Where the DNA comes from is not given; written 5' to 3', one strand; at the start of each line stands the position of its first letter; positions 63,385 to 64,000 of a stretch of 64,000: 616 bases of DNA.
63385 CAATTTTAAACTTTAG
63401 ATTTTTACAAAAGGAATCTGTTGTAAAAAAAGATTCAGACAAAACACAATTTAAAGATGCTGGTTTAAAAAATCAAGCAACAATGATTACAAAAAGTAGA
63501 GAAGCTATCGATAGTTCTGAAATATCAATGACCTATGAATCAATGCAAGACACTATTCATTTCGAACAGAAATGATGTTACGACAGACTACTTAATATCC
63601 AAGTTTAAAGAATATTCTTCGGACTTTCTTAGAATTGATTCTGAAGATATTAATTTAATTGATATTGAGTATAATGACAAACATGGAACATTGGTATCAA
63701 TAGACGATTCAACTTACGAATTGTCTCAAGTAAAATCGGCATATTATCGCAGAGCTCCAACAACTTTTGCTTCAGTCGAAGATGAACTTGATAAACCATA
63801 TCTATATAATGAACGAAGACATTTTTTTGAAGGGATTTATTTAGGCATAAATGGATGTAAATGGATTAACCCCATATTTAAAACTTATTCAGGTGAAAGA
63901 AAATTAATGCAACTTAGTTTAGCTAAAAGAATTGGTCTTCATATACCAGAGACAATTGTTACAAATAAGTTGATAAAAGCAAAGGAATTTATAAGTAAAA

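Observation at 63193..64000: Candidate graspetide (omega-ester RiPP) locus: two paralogous precursors and an ATP-grasp ligase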

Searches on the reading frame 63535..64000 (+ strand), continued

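Call 59: search_protein_families(library=pfam, proteins=[L007:5723-7372:-, L007:3951-4838:+, L008:1541-2665:+, L008:5061-6194:-, L009:739-1782:+, L009:1782-2384:+, L010:2598-3818:+, L010:3920-4939:+, L011:5172-7157:-, L011:9871-10887:-], max_evalue=0.001)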
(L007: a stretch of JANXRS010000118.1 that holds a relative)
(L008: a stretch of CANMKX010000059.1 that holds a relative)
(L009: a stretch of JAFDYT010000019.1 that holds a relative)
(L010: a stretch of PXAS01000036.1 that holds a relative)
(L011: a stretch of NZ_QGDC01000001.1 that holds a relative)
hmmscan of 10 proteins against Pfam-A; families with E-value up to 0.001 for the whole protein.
L007:5723-7372:- (549 aa): 3 families
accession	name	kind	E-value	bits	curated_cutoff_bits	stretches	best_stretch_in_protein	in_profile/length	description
PF20629.2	GD_AH_C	-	2.5e-94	315.6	26.8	1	306-547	1-241/242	D-galactarate/Altronate dehydratase, C-terminal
PF04295.18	GD_AH_second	-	1e-34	120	27.3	1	112-297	1-136/136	D-galactarate dehydratase/Altronate hydrolase, second domain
PF08666.17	SAF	-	0.00019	22.3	21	1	11-73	1-54/63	SAF domain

L007:3951-4838:+ (296 aa): 1 family
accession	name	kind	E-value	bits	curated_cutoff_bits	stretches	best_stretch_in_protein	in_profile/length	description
PF01790.23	LGT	-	2e-66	224.2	24.9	1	34-284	1-239/240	Prolipoprotein diacylglyceryl transferase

L008:1541-2665:+ (375 aa): 2 families
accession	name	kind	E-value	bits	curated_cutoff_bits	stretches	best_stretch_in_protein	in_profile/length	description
PF00589.27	Phage_integrase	-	8.9e-39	133.5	27.1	1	204-363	3-169/172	Phage integrase family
PF13495.12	Phage_int_SAM_4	-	1.2e-10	42.1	27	1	110-183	6-80/85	Phage integrase, N-terminal SAM-like domain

L008:5061-6194:- (377 aa): 2 families
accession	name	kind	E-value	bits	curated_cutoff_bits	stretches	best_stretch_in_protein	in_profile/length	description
PF04986.18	Y2_Tnp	-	1e-56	192.3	20.9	1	142-311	2-181/183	Putative transposase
PF14319.11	Zn_Tnp_IS91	-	8.6e-27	93.4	26.3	1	9-99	1-90/90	Transposase zinc-binding domain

L009:739-1782:+ (348 aa): 6 families
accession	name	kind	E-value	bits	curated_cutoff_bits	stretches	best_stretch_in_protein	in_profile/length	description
PF13614.12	AAA_31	-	2.8e-29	102.7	27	1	3-191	2-164/177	AAA domain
PF01656.29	CbiA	-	1.3e-14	54.7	25.4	1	5-241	1-54/125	CobQ/CobB/MinD/ParA nucleotide binding domain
PF10609.15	ParA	-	4.4e-06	26.7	27.1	1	3-40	4-41/246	NUBPL iron-transfer P-loop NTPase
PF07015.17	VirC1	-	0.00012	22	24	0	5-48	4-47/231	VirC1 protein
PF00142.24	Fer4_NifH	-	0.00018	21.6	25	1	4-46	2-43/271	4Fe-4S iron sulfur cluster binding proteins, NifH/frxC family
PF02374.21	ArsA_ATPase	-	0.0002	21.1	24.3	1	4-45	2-43/305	Anion-transporting ATPase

L009:1782-2384:+ (201 aa): 1 family
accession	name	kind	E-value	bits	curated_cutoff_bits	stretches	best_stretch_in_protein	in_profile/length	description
PF18735.6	HEPN_RiboL-PSP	-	2.9e-13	50.6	28.4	1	33-200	26-189/191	RiboL-PSP-HEPN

L010:2598-3818:+ (407 aa): 0 families

L010:3920-4939:+ (340 aa): 0 families

L011:5172-7157:- (661 aa): 1 family
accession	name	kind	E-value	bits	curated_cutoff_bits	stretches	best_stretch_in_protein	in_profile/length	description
PF14280.11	DUF4365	-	5e-16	59.5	24.3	1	18-159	4-137/139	Domain of unknown function (DUF4365)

L011:9871-10887:- (338 aa): 4 families
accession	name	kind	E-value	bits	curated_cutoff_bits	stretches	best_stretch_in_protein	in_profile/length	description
PF06250.17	YhcG_C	-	2.5e-56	190.3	32.5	1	166-319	1-155/157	YhcG PDDEXK nuclease domain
PF17761.7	DUF1016_N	-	1.1e-42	145.9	32.8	1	8-142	1-137/137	DUF1016 N-terminal domain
PF17762.8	HTH_ParB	-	0.00053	20.5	22.6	0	94-136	56-98/102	ParB HTH domain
PF13588.12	HSDR_N_2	-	0.00056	20.4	25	0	213-265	24-78/110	Type I restriction enzyme R protein N terminus (HSDR_N)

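Call 61: search_protein_families(library=pfam, proteins=[L011:10887-12146:-, L012:108-884:+, L012:4317-4733:+, L013:3444-4934:+, L013:5653-6054:+, L013:9984-10772:+, L014:3754-6738:-, L014:11169-12614:+, L014:1612-3315:+, L008:6200-7018:-], max_evalue=0.001)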
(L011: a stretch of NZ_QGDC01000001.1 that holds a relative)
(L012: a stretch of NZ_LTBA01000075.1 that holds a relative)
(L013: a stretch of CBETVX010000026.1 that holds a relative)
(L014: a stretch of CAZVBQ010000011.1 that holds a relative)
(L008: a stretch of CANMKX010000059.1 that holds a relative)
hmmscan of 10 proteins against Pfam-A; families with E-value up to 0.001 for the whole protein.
L011:10887-12146:- (419 aa): 3 families
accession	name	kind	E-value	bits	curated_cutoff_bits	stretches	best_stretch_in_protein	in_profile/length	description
PF13102.12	Phage_int_SAM_5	-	1.8e-17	63.9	22.3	1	110-211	2-94/98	Phage integrase SAM-like domain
PF00589.27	Phage_integrase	-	4.3e-17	62.9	27.1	1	229-389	7-170/172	Phage integrase family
PF17293.8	Arm-DNA-bind_5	-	9.5e-12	45.7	22.6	1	13-97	4-87/87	Arm DNA-binding domain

L012:108-884:+ (259 aa): 2 families
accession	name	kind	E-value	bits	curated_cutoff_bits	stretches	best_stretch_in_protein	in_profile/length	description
PF07592.17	DDE_Tnp_ISAZ013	-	6.2e-54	183.5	26.9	1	10-246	63-308/308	Rhodopirellula transposase DDE domain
PF13358.12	DDE_3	-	8e-06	26.2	28.6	1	142-182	103-137/146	DDE superfamily endonuclease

L012:4317-4733:+ (139 aa): 0 families

L013:3444-4934:+ (497 aa): 3 families
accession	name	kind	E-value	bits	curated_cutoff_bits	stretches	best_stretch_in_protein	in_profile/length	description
PF00069.31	Pkinase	-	4.8e-29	102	31.7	1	25-241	3-212/263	Protein kinase domain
PF07714.23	PK_Tyr_Ser-Thr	-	2.7e-18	66.7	23.1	1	24-223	2-198/258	Protein tyrosine and serine/threonine kinase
PF03109.22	ABC1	-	0.00079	19.1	22.9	0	129-169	176-216/244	ABC1 atypical kinase-like domain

L013:5653-6054:+ (134 aa): 2 families
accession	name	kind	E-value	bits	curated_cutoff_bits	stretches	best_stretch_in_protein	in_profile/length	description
PF15978.11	TnsD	-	9.4e-31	107.6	32.4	1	20-133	174-285/355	Tn7-like transposition protein D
PF13936.12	HTH_38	-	0.00032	20.8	27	1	36-62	12-38/44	Helix-turn-helix domain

L013:9984-10772:+ (263 aa): 0 families

L014:3754-6738:- (994 aa): 6 families
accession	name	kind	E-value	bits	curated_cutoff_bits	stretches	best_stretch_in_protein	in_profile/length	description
PF08757.17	CotH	-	2.5e-42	146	23.8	1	320-642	1-322/322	CotH kinase protein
PF00932.25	LTD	-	6.2e-33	113.9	34.3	2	737-850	4-108/109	Lamin Tail Domain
PF13290.12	CHB_HEX_C_1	-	2.7e-17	62.9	22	1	179-244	2-67/67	Chitobiase/beta-hexosaminidase C-terminal domain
PF13287.12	Fn3_assoc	-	7.9e-13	48.7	23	1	189-247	1-59/59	Fn3 associated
PF18962.6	Por_Secre_tail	-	3.4e-07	30.9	27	1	916-990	2-73/75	Secretion system C-terminal sorting domain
PF18998.6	Flg_new_2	-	0.00015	22.1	23.6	1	687-733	21-71/73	Divergent InlB B-repeat domain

L014:11169-12614:+ (482 aa): 3 families
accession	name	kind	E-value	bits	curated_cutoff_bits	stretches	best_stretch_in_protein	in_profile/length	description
PF13646.12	HEAT_2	-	1e-20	74.2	27.7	3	312-382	19-88/88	HEAT repeats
PF03130.22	HEAT_PBS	-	4.2e-12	45.7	20.9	0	431-454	1-24/27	PBS lyase HEAT-like repeat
PF02985.28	HEAT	-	9.9e-05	22.7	23.5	0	359-387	2-30/31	HEAT repeat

L014:1612-3315:+ (568 aa): 6 families
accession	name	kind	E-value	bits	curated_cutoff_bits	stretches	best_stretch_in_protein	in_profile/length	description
PF07694.17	5TM-5TMR_LYT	-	5.7e-25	88.3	24.6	1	26-185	4-165/169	5TMR of 5TMR-LYT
PF02518.31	HATPase_c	-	2.3e-23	83.2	26.4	1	452-561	5-108/111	Histidine kinase-, DNA gyrase B-, and HSP90-like ATPase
PF00512.31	HisKA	-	8.1e-15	55.1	26.9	1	338-401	2-65/66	His Kinase A (phospho-acceptor) domain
PF13426.13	PAS_9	-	3e-11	44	27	1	215-316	2-103/103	PAS domain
PF13188.13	PAS_8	-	1.1e-05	25.6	21.8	1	206-246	3-44/65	PAS domain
PF00989.32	PAS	-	0.00055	20.4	22.6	0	206-296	3-93/113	PAS fold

L008:6200-7018:- (272 aa): 2 families
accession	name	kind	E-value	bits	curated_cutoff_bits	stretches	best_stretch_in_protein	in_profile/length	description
PF00589.27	Phage_integrase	-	3.2e-36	125.1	27.1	1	89-250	3-168/172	Phage integrase family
PF13495.12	Phage_int_SAM_4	-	3.8e-06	27.7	27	1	2-67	13-78/85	Phage integrase, N-terminal SAM-like domain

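Call 66: find_homologous_proteins(query=A4, max_evalue=0.001)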
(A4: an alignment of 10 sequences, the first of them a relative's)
Query A4 (10 sequences) (282 aa, profile of the alignment): 66 proteins with E <= 0.001 among 6044 candidates.
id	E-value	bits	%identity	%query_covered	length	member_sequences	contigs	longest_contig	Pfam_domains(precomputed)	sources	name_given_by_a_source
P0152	2.5e-107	377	42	77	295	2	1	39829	-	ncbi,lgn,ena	-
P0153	2.1e-106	374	35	93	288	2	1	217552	-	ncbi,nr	ncbi:MAG: hypothetical protein JSS79_20635 [Bacteroidetes bacterium]|nr:hypothetical protein [Bacter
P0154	7.5e-106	372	39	94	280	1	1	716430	-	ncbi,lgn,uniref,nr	ncbi:hypothetical protein DJ568_02780 [Mucilaginibacter hurinus]|uniref:Uncharacterized protein n=1 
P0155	8.8e-103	362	35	92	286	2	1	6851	-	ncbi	-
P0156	5.7e-102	359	100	100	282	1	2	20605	-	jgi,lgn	jgi:hypothetical protein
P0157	4.5e-99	350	37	89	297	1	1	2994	-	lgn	-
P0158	4.1e-98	347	36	89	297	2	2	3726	-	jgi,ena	jgi:hypothetical protein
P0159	9.3e-98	345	37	92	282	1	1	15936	-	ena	-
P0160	2.9e-97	344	39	97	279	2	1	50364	-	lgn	-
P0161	4.9e-96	340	36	92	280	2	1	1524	-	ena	-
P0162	1.3e-94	335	82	97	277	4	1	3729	-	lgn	-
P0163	3.4e-94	334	84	98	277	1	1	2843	-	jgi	jgi:hypothetical protein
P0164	4.2e-93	330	39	94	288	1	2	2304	-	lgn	-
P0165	2.2e-88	315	42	93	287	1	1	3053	-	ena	-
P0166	1.7e-87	312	38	99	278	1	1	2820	-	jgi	jgi:hypothetical protein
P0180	8.0e-79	283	36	84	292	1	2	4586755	PF18967.6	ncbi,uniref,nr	ncbi:hypothetical protein [Clostridium formicaceticum]|uniref:Uncharacterized protein n=1 Tax=Clostr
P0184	1.8e-78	282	53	93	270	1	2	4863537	-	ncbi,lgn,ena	-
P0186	8.0e-78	280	59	91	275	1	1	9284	PF18967.6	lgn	-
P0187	3.2e-77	278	61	92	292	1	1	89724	-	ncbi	-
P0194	4.1e-76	274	52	89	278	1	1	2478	PF18967.6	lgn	-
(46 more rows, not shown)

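Call 67: find_encoding_contigs(protein=P0162, flank=5000, max_places=4)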
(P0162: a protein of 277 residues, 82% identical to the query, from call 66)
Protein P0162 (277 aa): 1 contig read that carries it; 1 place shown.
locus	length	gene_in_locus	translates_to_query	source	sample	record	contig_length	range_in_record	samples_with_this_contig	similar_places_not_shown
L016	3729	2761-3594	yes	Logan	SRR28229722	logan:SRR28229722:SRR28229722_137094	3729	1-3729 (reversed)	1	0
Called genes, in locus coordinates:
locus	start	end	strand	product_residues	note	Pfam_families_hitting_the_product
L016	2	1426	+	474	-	?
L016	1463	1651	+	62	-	-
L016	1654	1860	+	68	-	-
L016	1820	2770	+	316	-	PF02955:GSH-S_ATP (weak), PF08443:RimK (weak)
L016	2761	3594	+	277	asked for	-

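Call 68: find_encoding_contigs(protein=P0163, flank=5000, max_places=4)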
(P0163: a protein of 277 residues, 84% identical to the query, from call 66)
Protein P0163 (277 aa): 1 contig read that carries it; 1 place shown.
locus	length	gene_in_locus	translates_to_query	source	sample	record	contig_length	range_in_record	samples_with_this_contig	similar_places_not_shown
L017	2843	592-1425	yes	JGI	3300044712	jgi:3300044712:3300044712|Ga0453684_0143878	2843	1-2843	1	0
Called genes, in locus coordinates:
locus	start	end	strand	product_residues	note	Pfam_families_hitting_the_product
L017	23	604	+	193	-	PF02955:GSH-S_ATP (weak), PF08443:RimK (weak)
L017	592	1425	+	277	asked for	-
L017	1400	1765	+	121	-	-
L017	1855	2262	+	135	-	-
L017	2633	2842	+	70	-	?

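Call 69: search_protein_families(library=pfam, proteins=[P0180, P0186, P0194, P0162, P0187, P0184], max_evalue=1)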
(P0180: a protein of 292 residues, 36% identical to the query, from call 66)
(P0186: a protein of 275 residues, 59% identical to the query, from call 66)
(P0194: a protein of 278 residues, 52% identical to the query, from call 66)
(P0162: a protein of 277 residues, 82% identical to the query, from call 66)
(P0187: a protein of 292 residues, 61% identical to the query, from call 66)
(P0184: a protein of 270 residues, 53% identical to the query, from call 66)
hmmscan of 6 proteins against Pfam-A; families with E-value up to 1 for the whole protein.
P0180 (292 aa): 15 families
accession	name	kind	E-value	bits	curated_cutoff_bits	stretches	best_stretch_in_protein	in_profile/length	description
PF03961.19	FapA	-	0.017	15.2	31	1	211-286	141-224/272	Flagellar Assembly Protein A beta solenoid domain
PF10777.14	YlaC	-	0.023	15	27.5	1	92-183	44-132/154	Inner membrane protein YlaC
PF20990.2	DUF2207_C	-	0.036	14.2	33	1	30-133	79-188/247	Predicted membrane protein (DUF2207) C-terminal domain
PF08954.16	Trimer_CC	-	0.045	13.8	27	1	259-286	20-47/52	Trimerisation motif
PF01519.22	DUF16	-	0.046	14.6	40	1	218-285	37-103/104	Protein of unknown function DUF16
PF10779.14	XhlA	-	0.056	14.1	34.7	0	69-90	13-34/67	Haemolysin XhlA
PF09925.14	DUF2157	-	0.065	13.4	32.4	1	81-131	32-81/146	Predicted membrane protein (DUF2157)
PF15753.10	BLOC1S3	-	0.066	13.7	27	1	222-266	120-165/172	Biogenesis of lysosome-related organelles complex 1 subunit 3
PF11026.13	DUF2721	-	0.08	13.3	28.3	1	86-129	75-118/129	Protein of unknown function (DUF2721)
PF16904.10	PurL_C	-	0.1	13.4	27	0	12-34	19-41/94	Phosphoribosylformylglycinamidine synthase II C-terminus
PF06009.19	Laminin_II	-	0.11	13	33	1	226-287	19-81/138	Laminin Domain II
PF13495.12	Phage_int_SAM_4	-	0.14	13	27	1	6-37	48-79/85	Phage integrase, N-terminal SAM-like domain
PF02346.21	Vac_Fusion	-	0.16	12.1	24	1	254-286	3-35/56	Chordopoxvirus multifunctional envelope protein A27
PF09501.15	Bac_small_YrzI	-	0.28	11.8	23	0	252-274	20-42/45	Probable sporulation protein (Bac_small_yrzI)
PF01601.21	CoV_S2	-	0.28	10.2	40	1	226-287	219-278/521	Coronavirus spike glycoprotein S2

P0186 (275 aa): 4 families
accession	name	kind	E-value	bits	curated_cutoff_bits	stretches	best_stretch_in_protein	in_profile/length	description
PF03706.18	LPG_synthase_TM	-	0.0095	15.9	33.4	1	83-206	117-224/302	Lysylphosphatidylglycerol synthase TM region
PF16491.10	Peptidase_M48_N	-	0.032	14.5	27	1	82-199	41-160/179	CAAX prenyl protease N-terminal, five membrane helices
PF18825.6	LPD13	-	0.13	12.5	27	0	131-185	40-93/139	Large polyvalent protein-associated domain 13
PF02575.21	YbaB_DNA_bd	-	0.25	12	25.5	1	50-89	49-87/91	YbaB/EbfC DNA-binding family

P0194 (278 aa): 2 families
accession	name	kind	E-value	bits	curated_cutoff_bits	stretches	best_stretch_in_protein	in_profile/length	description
PF03706.18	LPG_synthase_TM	-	0.023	14.6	33.4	1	83-209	117-234/302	Lysylphosphatidylglycerol synthase TM region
PF00520.37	Ion_trans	-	0.88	9.2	25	0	84-208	105-229/241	Ion transport protein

P0162 (277 aa): 1 family
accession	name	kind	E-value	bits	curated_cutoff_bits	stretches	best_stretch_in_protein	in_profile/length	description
PF12650.12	DUF3784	-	0.88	10.3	28.1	1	74-126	36-84/94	Domain of unknown function (DUF3784)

P0187 (292 aa): 0 families

P0184 (270 aa): 3 families
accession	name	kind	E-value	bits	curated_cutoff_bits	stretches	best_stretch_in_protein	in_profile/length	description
PF14093.11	DUF4271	-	0.15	12.4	29.7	1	67-140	109-182/206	Domain of unknown function (DUF4271)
PF07332.16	Phage_holin_3_6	-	0.33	11.4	28.4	0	91-141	51-101/116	Putative Actinobacterial Holin-X, holin superfamily III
PF00122.25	E1-E2_ATPase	-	0.33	10.9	28.1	1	58-104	89-137/181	E1-E2 ATPase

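Call 79: list_cluster_members(proteins=[P0006, P0008, P0009, P0010, P0011, P0013, P0014, P0015, P0016, P0017])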
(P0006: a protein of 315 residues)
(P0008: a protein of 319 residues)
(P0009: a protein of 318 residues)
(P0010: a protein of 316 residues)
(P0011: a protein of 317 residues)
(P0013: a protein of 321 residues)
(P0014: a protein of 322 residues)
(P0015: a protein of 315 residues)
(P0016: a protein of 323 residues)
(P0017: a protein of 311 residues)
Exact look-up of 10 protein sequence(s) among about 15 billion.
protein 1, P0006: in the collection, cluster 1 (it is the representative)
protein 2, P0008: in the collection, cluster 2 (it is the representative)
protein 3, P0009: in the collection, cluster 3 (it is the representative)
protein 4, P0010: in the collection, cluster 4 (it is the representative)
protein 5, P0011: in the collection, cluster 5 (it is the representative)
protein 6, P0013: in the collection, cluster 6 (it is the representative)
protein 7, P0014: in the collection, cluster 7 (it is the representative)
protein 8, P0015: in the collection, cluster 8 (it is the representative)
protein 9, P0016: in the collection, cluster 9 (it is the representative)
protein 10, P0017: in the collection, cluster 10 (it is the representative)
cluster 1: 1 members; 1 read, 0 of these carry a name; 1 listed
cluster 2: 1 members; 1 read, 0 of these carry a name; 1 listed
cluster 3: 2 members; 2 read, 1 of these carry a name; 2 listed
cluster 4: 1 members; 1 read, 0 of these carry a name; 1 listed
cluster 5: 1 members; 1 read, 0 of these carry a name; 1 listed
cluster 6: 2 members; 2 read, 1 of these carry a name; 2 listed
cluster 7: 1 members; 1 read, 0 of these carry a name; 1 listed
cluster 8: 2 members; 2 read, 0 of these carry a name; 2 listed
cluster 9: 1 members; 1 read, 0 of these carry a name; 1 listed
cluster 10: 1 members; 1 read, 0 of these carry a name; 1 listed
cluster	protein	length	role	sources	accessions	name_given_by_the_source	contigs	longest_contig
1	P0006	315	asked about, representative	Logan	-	-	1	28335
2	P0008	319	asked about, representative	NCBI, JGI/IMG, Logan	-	-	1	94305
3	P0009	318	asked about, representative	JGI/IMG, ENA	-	glutathione synthase/RimK-type ligase-like ATP-grasp enzyme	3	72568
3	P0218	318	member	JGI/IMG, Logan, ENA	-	-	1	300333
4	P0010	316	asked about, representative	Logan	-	-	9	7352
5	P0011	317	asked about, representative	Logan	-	-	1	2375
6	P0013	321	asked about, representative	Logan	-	-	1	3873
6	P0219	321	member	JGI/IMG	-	glutathione synthase/RimK-type ligase-like ATP-grasp enzyme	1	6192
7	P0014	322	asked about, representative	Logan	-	-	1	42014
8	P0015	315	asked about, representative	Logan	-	-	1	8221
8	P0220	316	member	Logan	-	-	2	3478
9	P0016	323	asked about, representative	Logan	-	-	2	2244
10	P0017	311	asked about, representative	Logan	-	-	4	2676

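Call 80: predict_structure(alignment_id=A5)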
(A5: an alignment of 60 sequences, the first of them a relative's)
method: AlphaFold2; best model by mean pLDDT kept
length: 277 residues; sequences in the alignment: 60
mean_pLDDT: 81.8   pTM: 0.64
mean pLDDT of the five models: 81.8, 79.3, 77.1, 76.8, 75.7
residues with pLDDT >= 90: 118; 70-90: 110; 50-70: 30; < 50: 19
segments of 3 or more residues with pLDDT < 50: 215-218, 220-222, 268-277
pLDDT, mean of each block of 10 residues (from residue 1): 60 74 86 83 77 79 94 95 96 95 90 96 95 84 89 89 92 92 95 95 83 52 58 79 78 75 54 43
secondary structure, 60 per line:
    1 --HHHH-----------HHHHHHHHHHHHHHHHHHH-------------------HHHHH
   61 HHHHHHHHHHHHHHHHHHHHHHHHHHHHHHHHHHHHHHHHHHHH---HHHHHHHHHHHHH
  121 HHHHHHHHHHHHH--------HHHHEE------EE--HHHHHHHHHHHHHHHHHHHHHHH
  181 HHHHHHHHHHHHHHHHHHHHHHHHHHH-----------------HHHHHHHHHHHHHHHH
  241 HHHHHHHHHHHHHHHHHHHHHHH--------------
elements in order: H3-6 H18-36 H56-104 H108-133 H142-145 H158-207 H225-263

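Call 82: fold_search(model_id=the predicted structure, library=pdb)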
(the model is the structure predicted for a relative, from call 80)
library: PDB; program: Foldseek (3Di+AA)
matches with E <= 10: 476; with E <= 0.001: 0
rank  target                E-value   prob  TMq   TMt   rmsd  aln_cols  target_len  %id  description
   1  8otz_DU               1.5e-01  0.63  0.29  0.27  26.3       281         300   11  48-nm repeat of the native axonemal doublet microtubule from bovine sperm (released 2023-11-22)
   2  9fqr_Fd               1.9e-01  0.44  0.24  0.22  26.9       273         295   12  96-nm repeat of axonemal doublet microtubules from bovine sperm (released 2025-03-26)
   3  6dv1_A                1.9e-01  0.35  0.18  0.25  16.4       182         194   12  Crystal structure of the alpha-E-catenin actin-binding domain (released 2018-12-19)
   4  8otz_DV               2.5e-01  0.38  0.24  0.22  26.9       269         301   13  48-nm repeat of the native axonemal doublet microtubule from bovine sperm (released 2023-11-22)
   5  6dv1_B                2.8e-01  0.28  0.18  0.25  18.4       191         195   12  Crystal structure of the alpha-E-catenin actin-binding domain (released 2018-12-19)
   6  3g6b_B                3.5e-01  0.28  0.19  0.24  47.2       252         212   13  Crystal structure of a Soluble Chemoreceptor from Thermotoga maritima Asn217Ile mutant (released 2009-07-28)
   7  3g67_A                3.6e-01  0.16  0.17  0.21  44.2       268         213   13  Crystal Structure of a Soluble Chemoreceptor from Thermotoga maritima (released 2009-07-28)
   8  8wdf                  3.6e-01  0.15  0.17  0.18  26.2       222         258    9  Chemoreceptor PilJ from Pseudomonas aeruginosa PA14 (released 2024-07-24)
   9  6duw                  4.3e-01  0.21  0.17  0.24  21.1       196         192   11  Crystal structure of the alpha-N-catenin actin-binding domain H1 mutant (released 2018-12-19)
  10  8iyj_B1               4.3e-01  0.14  0.19  0.16  34.5       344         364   10  Cryo-EM structure of the 48-nm repeat doublet microtubule from mouse sperm (released 2023-07-05)
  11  8otz_C4               4.5e-01  0.57  0.34  0.28  28.9       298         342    7  48-nm repeat of the native axonemal doublet microtubule from bovine sperm (released 2023-11-22)
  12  3g67_B                4.7e-01  0.23  0.19  0.24  47.1       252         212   13  Crystal Structure of a Soluble Chemoreceptor from Thermotoga maritima (released 2009-07-28)
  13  5h3d_B                5.0e-01  0.23  0.22  0.17  26.4       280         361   11  Helical structure of membrane tubules decorated by ACAP1 (BARPH doamin) protein by cryo-electron microscopy and MD sim (released 2019-01-16)
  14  8iyj_V4               5.3e-01  0.30  0.27  0.26  22.4       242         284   10  Cryo-EM structure of the 48-nm repeat doublet microtubule from mouse sperm (released 2023-07-05)
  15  2lk4_MODEL_1_A        5.5e-01  0.12  0.14  0.24  17.9       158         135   12  Structural and mechanistic insights into the interaction between PAT Pyk2 and Paxillin LD motif (released 2012-10-10)
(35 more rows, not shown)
